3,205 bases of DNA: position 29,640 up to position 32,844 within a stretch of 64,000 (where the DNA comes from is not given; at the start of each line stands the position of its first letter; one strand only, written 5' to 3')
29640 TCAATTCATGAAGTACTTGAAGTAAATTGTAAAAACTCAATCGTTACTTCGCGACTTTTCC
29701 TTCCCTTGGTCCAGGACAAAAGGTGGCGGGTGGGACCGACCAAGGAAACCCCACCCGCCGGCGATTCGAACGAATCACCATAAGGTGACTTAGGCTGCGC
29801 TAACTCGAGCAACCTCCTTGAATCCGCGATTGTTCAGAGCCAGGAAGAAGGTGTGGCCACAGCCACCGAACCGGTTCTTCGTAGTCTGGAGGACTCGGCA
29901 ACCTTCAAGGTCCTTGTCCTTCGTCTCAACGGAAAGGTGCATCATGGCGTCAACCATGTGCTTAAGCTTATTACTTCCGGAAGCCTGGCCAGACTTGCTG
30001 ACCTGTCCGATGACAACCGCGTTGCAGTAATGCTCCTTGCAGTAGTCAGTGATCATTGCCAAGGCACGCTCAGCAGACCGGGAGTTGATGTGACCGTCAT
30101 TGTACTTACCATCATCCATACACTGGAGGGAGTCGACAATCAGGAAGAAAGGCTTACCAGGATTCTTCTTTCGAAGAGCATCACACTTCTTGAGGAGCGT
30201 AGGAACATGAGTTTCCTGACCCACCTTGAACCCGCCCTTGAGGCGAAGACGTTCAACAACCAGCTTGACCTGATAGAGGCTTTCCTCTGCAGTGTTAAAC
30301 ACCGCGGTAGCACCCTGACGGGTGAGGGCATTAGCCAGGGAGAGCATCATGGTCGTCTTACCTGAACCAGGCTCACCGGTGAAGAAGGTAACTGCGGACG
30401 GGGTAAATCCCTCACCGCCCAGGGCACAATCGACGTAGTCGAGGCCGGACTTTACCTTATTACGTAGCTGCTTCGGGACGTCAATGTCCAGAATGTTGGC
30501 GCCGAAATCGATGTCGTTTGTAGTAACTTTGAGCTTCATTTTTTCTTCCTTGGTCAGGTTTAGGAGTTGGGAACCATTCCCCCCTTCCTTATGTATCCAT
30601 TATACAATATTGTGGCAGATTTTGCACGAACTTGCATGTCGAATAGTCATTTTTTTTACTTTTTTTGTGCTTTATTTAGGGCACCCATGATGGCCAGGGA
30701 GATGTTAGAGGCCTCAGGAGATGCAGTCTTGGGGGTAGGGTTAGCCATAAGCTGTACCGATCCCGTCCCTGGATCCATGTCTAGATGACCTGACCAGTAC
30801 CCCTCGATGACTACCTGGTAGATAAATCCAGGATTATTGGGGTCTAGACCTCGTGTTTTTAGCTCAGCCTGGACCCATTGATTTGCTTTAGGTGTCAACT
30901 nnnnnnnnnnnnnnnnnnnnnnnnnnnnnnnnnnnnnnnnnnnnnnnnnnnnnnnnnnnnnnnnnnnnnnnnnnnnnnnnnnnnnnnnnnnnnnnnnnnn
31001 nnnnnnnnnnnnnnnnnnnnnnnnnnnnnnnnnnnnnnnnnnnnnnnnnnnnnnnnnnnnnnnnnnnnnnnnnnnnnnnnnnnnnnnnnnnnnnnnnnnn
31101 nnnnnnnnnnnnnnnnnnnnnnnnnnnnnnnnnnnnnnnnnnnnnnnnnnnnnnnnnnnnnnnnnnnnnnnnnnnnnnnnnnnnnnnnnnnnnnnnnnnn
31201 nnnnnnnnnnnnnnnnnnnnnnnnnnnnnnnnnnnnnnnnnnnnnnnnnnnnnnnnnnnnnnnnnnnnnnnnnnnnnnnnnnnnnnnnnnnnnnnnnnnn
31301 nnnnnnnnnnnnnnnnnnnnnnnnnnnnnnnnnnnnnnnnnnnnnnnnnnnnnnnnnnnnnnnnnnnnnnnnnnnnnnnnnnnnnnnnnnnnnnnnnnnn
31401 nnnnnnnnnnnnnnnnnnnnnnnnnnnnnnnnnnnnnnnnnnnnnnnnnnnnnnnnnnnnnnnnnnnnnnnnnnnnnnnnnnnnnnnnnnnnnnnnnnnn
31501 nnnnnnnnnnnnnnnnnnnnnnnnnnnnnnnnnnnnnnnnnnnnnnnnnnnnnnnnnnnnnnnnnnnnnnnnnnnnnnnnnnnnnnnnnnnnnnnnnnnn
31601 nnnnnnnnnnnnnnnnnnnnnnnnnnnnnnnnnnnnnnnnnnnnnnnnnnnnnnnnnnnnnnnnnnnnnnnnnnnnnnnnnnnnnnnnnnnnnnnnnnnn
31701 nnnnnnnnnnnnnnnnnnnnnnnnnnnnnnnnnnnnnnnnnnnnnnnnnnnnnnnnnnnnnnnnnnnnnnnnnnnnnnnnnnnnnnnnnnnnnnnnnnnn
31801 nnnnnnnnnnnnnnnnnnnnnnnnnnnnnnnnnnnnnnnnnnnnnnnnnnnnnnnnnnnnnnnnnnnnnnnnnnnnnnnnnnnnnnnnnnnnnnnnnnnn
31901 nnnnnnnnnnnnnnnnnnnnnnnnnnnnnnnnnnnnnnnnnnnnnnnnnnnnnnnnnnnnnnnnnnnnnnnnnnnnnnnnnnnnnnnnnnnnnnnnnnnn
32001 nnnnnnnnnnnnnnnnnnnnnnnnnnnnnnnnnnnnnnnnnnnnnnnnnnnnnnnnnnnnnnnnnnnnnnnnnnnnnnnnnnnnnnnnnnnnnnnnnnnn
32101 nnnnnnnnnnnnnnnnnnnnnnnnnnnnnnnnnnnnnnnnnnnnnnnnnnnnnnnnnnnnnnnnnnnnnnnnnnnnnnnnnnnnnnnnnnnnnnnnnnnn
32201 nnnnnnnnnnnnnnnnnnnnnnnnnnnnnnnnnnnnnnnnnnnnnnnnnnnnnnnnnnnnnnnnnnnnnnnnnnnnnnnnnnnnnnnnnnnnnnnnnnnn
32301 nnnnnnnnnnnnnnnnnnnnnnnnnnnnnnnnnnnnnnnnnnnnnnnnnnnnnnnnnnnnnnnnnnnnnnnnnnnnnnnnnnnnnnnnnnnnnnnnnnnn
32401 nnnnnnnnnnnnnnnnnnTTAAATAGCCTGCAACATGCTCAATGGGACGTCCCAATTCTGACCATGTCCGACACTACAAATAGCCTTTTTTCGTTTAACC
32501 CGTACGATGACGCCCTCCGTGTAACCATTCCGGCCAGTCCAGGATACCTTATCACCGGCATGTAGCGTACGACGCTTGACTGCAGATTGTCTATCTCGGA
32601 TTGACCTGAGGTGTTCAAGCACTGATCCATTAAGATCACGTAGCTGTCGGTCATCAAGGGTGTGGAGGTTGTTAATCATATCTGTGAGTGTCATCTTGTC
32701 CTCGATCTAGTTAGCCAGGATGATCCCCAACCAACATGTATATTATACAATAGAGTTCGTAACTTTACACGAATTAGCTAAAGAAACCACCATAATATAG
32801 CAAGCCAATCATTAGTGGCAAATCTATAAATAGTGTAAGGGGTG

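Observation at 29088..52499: Ten copies of one promoter architecture: TTCGTG(C/T)AA, exactly 17 nt, TATAAT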

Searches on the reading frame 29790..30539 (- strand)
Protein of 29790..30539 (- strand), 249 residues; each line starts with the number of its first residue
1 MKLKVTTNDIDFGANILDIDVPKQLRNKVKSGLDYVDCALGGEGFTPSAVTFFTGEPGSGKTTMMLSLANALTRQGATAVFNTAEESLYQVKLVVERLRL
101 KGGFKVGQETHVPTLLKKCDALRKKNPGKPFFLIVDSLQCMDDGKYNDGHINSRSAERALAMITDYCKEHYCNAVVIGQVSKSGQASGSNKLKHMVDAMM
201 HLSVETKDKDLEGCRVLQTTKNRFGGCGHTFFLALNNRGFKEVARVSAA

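Call 13: search_protein_families(library=pfam, proteins=[window:29790-30539:-], max_evalue=0.01)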
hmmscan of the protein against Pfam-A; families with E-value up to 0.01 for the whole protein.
window:29790-30539:- (249 aa): 15 families
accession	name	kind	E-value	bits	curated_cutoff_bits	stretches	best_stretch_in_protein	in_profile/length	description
PF06745.19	ATPase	-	4.6e-11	43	26.6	2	29-93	1-65/231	KaiC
PF13481.12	AAA_25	-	1.1e-06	28.8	27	1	45-79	29-63/195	AAA domain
PF13191.12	AAA_16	-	3.1e-05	24.9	32.6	1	52-95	28-80/167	AAA ATPase domain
PF03796.21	DnaB_C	-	6.2e-05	22.9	27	1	30-87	3-59/255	DnaB-like helicase C terminal domain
PF13401.12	AAA_22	-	0.00013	22.8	27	1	50-172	7-84/130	AAA domain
PF00154.27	RecA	-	0.00019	21.4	27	1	27-92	31-99/262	recA bacterial DNA recombination protein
PF13604.12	AAA_30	-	0.00026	21.2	27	1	48-85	18-54/191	AAA domain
PF13479.12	AAA_24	-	0.00042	20.6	27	0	52-122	6-58/195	AAA domain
PF09848.15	SLFN-g3_helicase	-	0.0006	19.6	24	1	49-91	2-46/354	Schlafen group 3, DNA/RNA helicase domain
PF20720.3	nSTAND3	-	0.00086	19.5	27.2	1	51-80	20-49/155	Novel STAND NTPase 3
PF13555.12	AAA_29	-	0.0014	18.7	27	1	48-84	22-57/61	P-loop containing region of AAA domain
PF03266.21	NTPase_1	-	0.0021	18.3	23.9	1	52-78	3-29/168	NTPase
PF24883.2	NPHP3_N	-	0.0028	18.3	24.8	0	48-81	22-55/164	Nephrocystin 3, N-terminal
PF00004.35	AAA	-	0.0074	17.2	21.2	0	53-89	3-35/131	ATPase family associated with various cellular activities (AAA)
PF07728.20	AAA_5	-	0.0091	16.4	22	0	52-84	3-35/139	AAA domain (dynein-related subfamily)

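Call 14: search_protein_families(library=phrogs, proteins=[window:29790-30539:-], max_evalue=0.01)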
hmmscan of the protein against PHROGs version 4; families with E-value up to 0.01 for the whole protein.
window:29790-30539:- (249 aa): 12 families
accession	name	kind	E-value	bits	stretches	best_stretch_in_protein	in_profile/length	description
phrog_26214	-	unknown function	9.3e-19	68.3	1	27-245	35-242/420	-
phrog_19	-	DNA, RNA and nucleotide metabolism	5.2e-14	53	2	11-91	310-396/621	DnaB-like replicative helicase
phrog_6891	-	other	5.9e-12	46.8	1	44-206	38-183/310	ATPase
phrog_97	-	other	2.3e-09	38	1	24-138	45-173/506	UvsX-like recombinase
phrog_239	-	DNA, RNA and nucleotide metabolism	6e-08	33.1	1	132-237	471-591/801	DNA primase/helicase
phrog_243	-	DNA, RNA and nucleotide metabolism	6.6e-06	26.3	0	43-81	30-66/273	DnaB-like replicative helicase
phrog_124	-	DNA, RNA and nucleotide metabolism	7.1e-06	26.6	0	52-139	47-118/382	Sak4-like ssDNA annealing protein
phrog_50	-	DNA, RNA and nucleotide metabolism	1.2e-05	25.6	1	50-92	371-413/570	DnaC-like helicase loader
phrog_8337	-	DNA, RNA and nucleotide metabolism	3.5e-05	24.3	1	26-182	47-212/273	DNA repair protein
phrog_6357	-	unknown function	0.00033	21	1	49-233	32-217/321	-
phrog_1979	-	unknown function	0.0018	18.6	1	47-159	123-223/380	-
phrog_5482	-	unknown function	0.0041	16.9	1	44-80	48-84/341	-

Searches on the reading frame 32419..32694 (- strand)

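Call 13: search_protein_families(library=pfam, proteins=[window:32419-32694:-], max_evalue=0.01)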
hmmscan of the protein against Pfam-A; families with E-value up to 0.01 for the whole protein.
window:32419-32694:- (91 aa): 1 family
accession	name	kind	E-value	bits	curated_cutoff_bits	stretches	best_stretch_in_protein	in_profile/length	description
PF11160.13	Hva1_TUDOR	-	0.002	18.7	24.1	1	47-69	1-23/59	Hypervirulence associated proteins TUDOR domain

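Call 14: search_protein_families(library=phrogs, proteins=[window:32419-32694:-], max_evalue=0.01)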
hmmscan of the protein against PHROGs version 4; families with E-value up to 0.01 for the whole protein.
window:32419-32694:- (91 aa): 0 families
